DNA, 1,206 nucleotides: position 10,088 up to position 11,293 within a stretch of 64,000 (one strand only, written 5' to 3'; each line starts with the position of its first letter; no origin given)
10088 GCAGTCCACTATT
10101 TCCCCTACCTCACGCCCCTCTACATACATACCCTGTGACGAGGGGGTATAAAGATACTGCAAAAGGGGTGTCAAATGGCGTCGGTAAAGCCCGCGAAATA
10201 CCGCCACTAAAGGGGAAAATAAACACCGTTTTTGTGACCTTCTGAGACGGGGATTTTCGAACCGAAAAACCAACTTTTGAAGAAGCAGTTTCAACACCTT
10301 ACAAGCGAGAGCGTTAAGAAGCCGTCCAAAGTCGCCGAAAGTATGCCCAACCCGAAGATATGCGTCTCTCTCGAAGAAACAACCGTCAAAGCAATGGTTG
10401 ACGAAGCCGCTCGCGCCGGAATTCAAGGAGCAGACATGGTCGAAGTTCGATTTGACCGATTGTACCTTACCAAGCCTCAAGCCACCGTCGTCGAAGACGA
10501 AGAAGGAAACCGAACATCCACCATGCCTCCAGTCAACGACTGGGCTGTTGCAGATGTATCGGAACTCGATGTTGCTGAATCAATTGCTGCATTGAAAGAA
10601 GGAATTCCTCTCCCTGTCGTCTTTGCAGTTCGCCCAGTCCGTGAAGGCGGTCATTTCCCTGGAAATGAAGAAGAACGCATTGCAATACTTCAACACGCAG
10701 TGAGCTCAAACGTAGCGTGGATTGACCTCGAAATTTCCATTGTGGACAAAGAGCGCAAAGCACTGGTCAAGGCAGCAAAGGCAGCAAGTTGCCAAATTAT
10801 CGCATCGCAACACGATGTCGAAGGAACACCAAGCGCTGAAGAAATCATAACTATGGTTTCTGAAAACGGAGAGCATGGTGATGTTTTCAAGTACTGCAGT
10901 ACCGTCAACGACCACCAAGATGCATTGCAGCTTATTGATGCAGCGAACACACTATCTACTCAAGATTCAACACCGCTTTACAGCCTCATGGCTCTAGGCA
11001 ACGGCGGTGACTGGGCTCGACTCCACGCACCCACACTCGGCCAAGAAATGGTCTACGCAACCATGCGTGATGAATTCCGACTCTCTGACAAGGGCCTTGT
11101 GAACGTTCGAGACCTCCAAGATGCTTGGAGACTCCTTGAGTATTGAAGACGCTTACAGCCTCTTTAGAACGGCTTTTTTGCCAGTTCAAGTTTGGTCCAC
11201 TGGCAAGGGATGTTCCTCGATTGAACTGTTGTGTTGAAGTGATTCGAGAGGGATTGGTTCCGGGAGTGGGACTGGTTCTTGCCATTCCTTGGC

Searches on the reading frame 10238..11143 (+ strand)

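Call 55: search_protein_families(library=pfam, proteins=[window:10238-11143:+], max_evalue=0.0001)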
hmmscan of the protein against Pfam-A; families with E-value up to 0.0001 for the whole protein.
window:10238-11143:+ (302 aa): 1 family
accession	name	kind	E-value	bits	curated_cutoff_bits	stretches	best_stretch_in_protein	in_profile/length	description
PF01487.21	DHquinase_I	-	2.7e-38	132.8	22.2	1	42-296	1-229/230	Type I 3-dehydroquinase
